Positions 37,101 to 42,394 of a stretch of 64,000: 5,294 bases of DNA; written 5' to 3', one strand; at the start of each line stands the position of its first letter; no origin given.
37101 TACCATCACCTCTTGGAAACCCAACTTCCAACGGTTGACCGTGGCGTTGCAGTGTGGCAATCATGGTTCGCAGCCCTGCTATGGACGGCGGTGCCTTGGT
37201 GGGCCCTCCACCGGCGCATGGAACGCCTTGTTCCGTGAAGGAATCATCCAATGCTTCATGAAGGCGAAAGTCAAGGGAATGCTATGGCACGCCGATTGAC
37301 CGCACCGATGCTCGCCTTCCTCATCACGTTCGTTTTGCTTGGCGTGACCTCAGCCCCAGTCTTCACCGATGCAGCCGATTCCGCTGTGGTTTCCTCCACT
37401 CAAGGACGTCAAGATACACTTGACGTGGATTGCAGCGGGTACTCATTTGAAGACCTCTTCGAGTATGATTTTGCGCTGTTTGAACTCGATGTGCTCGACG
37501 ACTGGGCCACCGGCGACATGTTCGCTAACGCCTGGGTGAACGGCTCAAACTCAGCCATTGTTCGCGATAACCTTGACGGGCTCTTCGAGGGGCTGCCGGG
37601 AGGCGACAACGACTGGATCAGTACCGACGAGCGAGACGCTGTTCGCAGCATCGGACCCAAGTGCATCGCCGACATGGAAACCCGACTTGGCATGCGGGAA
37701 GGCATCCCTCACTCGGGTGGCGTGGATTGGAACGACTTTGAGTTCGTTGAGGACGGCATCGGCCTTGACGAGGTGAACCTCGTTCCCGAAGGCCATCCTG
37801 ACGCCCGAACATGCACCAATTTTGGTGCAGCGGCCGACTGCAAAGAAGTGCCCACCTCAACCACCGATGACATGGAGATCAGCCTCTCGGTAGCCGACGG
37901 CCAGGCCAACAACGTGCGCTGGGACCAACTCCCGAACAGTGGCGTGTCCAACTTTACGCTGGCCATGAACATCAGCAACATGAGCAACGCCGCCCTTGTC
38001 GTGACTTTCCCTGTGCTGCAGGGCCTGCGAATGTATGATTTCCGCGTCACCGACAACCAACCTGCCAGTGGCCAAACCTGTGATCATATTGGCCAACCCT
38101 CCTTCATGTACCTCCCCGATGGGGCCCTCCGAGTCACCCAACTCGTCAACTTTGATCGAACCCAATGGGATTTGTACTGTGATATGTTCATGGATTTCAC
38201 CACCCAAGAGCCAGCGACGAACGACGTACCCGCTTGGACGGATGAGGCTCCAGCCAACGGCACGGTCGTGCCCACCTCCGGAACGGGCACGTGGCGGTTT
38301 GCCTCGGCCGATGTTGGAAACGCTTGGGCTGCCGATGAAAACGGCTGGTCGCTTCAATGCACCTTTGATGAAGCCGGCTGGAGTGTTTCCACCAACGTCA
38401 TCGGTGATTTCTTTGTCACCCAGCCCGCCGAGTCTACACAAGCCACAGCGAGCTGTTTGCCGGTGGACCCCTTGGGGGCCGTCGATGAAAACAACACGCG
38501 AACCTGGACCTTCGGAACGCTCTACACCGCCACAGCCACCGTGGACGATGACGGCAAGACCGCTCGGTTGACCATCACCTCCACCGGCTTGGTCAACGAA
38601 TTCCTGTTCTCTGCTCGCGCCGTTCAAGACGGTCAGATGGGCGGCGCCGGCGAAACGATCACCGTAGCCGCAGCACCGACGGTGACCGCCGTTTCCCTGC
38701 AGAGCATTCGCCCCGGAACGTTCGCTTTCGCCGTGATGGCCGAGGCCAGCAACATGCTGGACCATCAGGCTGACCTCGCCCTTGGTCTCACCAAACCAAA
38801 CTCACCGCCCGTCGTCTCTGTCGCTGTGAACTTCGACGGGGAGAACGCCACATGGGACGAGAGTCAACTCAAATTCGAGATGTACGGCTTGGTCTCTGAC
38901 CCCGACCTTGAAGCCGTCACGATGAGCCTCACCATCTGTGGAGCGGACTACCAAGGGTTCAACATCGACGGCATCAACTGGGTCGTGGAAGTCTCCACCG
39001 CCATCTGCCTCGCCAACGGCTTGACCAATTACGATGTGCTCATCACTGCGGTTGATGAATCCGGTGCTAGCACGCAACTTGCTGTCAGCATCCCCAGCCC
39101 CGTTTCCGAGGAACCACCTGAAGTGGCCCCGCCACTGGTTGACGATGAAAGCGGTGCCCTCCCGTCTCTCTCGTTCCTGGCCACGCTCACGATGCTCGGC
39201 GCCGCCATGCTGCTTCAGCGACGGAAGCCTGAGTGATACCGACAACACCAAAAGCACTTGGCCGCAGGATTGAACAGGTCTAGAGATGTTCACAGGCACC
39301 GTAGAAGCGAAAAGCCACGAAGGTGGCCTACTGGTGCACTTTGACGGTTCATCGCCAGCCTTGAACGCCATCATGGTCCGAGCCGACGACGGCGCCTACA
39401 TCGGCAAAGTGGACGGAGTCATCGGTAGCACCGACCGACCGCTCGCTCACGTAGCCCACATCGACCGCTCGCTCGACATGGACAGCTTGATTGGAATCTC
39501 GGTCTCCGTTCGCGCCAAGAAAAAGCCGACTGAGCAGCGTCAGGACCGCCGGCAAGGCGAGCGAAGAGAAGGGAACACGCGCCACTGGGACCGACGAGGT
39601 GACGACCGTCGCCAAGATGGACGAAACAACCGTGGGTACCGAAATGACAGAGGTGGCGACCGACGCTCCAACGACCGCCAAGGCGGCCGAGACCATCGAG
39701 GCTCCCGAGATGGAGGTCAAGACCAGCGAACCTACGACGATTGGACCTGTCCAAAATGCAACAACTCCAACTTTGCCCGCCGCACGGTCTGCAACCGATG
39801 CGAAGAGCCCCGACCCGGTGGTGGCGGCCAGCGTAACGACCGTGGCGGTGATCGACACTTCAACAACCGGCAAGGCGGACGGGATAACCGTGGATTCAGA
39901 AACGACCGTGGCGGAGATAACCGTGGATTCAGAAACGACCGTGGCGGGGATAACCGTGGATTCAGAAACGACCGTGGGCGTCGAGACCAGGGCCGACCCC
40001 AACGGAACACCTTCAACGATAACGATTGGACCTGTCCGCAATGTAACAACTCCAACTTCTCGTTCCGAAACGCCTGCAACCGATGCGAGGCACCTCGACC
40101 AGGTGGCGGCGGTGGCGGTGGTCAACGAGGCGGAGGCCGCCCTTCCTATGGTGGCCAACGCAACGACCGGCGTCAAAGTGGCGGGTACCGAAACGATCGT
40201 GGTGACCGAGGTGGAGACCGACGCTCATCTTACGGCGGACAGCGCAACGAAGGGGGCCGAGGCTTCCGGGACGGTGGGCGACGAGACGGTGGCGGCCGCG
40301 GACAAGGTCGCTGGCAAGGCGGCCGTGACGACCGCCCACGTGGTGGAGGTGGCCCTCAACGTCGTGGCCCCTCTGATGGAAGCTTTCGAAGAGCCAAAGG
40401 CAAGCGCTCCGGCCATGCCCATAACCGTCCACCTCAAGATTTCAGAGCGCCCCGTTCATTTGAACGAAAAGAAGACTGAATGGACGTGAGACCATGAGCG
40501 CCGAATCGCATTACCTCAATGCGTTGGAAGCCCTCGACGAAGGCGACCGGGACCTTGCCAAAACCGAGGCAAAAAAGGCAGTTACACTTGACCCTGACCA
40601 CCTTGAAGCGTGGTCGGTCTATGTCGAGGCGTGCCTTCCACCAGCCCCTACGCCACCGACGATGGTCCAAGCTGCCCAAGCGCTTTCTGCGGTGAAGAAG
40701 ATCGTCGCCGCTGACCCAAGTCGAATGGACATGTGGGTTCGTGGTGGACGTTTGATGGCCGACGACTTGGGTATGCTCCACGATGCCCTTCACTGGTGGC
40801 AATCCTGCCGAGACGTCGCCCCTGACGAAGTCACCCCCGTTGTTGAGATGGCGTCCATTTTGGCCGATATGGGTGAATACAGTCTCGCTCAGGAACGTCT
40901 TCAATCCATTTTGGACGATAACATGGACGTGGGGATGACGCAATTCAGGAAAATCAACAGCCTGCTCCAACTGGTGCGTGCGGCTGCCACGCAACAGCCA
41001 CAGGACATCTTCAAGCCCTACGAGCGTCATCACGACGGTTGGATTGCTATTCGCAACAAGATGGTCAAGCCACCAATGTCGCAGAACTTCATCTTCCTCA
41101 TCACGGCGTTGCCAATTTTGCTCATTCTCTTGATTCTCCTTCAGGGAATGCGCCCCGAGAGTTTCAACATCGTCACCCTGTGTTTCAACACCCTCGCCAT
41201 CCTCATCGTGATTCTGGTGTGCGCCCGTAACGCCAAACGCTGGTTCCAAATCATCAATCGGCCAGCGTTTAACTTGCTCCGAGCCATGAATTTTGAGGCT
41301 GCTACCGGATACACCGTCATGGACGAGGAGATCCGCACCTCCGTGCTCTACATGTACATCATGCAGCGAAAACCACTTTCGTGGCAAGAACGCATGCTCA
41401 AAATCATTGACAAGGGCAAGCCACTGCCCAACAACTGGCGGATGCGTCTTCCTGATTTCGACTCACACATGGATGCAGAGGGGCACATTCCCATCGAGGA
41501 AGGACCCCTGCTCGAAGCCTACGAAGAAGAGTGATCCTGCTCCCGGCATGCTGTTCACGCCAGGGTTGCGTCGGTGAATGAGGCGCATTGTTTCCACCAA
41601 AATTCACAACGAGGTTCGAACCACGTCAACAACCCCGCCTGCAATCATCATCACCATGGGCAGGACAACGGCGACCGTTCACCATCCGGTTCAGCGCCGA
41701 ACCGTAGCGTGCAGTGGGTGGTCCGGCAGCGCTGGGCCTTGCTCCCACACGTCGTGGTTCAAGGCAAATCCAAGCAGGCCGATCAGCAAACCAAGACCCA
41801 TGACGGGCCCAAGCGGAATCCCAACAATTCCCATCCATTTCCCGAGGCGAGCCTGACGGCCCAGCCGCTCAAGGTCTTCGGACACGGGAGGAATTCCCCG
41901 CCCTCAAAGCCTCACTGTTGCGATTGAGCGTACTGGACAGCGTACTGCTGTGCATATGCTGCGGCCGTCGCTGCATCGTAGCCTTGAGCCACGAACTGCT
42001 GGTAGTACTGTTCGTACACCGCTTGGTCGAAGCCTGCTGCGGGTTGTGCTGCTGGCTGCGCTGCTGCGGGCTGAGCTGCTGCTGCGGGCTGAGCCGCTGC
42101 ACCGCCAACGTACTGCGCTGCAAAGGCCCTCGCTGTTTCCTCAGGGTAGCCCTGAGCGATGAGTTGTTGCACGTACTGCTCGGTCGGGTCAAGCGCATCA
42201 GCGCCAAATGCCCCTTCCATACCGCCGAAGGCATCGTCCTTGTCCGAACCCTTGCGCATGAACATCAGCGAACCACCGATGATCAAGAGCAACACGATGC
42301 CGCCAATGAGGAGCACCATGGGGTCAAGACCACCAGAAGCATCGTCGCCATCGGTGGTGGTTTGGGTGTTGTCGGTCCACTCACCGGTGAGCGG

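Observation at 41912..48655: ~6.7-kb gene for a giant surface protein with FG-GAP-like repeats, a TM anchor and a Q/Y/A-rich low-complexity cytoplasmic tail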

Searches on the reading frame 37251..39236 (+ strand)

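Call 20: search_protein_families(library=pfam, proteins=[window:37251-39236:+], max_evalue=10)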
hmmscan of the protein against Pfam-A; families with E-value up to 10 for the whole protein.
window:37251-39236:+ (661 aa): 1 family
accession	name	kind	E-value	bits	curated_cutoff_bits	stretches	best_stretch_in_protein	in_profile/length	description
PF19953.4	EACC1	-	0.038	14.4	23.6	1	455-483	31-59/107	Effector Associated Constant Component 1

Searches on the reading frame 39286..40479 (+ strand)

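Call 20: search_protein_families(library=pfam, proteins=[window:39286-40479:+], max_evalue=10)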
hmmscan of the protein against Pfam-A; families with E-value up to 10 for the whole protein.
window:39286-40479:+ (397 aa): 14 families
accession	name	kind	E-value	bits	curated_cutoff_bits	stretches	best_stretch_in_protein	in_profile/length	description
PF00641.23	Zn_ribbon_RanBP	-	5.3e-18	64.4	27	2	151-178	3-30/30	Zn-finger in Ran binding protein and others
PF00301.25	Rubredoxin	-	0.00042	20.7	23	2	242-257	27-44/47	Rubredoxin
PF10497.14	zf-4CXXC_R1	-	0.0058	17.2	22.7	2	146-171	50-73/99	Zinc-finger domain of monoamine-oxidase A repressor R1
PF18912.6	DZR_2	-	0.015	15.5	27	2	154-177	23-47/56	Double zinc ribbon domain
PF18551.6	TackOD1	-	0.017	15.1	32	1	241-269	68-96/188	Thaumarchaeal output domain 1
PF00684.25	DnaJ_CXXCXGXG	-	0.052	14.3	32.7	1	241-268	36-62/65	DnaJ central domain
PF07191.17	Zn_ribbon_6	-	0.076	13.5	25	2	151-175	15-38/67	Double zinc ribbon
PF25164.1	CoiA_N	-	0.12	12.4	26.3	0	244-255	14-25/50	Competence protein CoiA, N-terminal domain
PF12773.13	DZR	-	0.38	11.4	27.3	2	155-173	1-19/45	Double zinc ribbon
PF20864.3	Zn_ribbon_TEX13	-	0.74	10.1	17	1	153-172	1-20/20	Putative testis-expressed protein 13C, zinc finger domain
PF18414.7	zf_C2H2_10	-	1.1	9.3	25.6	1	153-160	3-10/26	C2H2 type zinc-finger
PF14537.11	Cytochrom_c3_2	-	1.7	9.6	25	0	145-173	50-78/79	Cytochrome c3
PF12523.13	DUF3725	-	1.7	9.4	22.8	1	243-260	55-72/74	Protein of unknown function (DUF3725)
PF02891.26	zf-MIZ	-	2.4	8.5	33.5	0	150-160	39-49/50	MIZ/SP-RING zinc finger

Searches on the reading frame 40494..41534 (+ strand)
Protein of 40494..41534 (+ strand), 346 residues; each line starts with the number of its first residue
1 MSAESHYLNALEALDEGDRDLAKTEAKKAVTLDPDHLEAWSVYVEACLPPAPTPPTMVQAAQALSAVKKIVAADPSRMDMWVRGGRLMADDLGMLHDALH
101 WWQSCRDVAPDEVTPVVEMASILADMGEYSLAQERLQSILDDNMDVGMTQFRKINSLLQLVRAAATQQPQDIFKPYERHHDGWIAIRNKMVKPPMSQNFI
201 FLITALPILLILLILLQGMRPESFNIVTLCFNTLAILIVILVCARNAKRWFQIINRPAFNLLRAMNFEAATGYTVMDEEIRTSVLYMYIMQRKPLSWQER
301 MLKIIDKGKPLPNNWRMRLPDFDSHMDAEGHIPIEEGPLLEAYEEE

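Call 20: search_protein_families(library=pfam, proteins=[window:40494-41534:+], max_evalue=10)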
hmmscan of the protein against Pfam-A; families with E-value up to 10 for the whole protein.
window:40494-41534:+ (346 aa): 6 families
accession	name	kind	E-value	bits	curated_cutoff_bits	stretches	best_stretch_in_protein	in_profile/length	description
PF14559.12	TPR_19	-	2.5e-06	28.2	25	2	13-48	1-36/68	Tetratricopeptide repeat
PF13428.12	TPR_14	-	2e-05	25.2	23.5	1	14-45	12-43/44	Tetratricopeptide repeat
PF13432.12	TPR_16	-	0.00041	21.2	32.7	1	7-47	1-41/65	Tetratricopeptide repeat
PF13181.12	TPR_8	-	0.0028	18.1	25.7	1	3-36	1-34/34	Tetratricopeptide repeat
PF07719.23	TPR_2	-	0.005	17.3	27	1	3-36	1-34/34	Tetratricopeptide repeat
PF01098.24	FTSW_RODA_SPOVE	-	0.086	12.2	26.4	1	196-253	40-97/356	Cell cycle protein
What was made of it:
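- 40494..41534 (+): Convergent downstream gene: a 346-aa protein with an N-terminal TPR domain and membrane segments. Conserved neighbour. Pfam TPR_19 and TPR_14 (call 20).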

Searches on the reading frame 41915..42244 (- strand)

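Call 20: search_protein_families(library=pfam, proteins=[window:41915-42244:-], max_evalue=10)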
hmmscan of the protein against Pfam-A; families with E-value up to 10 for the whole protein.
seq(110 aa): 3 families
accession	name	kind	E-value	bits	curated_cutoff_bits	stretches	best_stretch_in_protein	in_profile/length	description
PF00627.37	UBA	-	0.0015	18.8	22.4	1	21-39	2-20/37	UBA/TS-N domain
PF14748.11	P5CR_dimer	-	0.022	15.5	25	1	4-99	5-101/105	Pyrroline-5-carboxylate reductase dimerisation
PF21993.1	TetR_C_13_2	-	0.12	13.1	27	1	22-43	54-75/103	Transcriptional regulator LmrA/YxaF-like, C-terminal domain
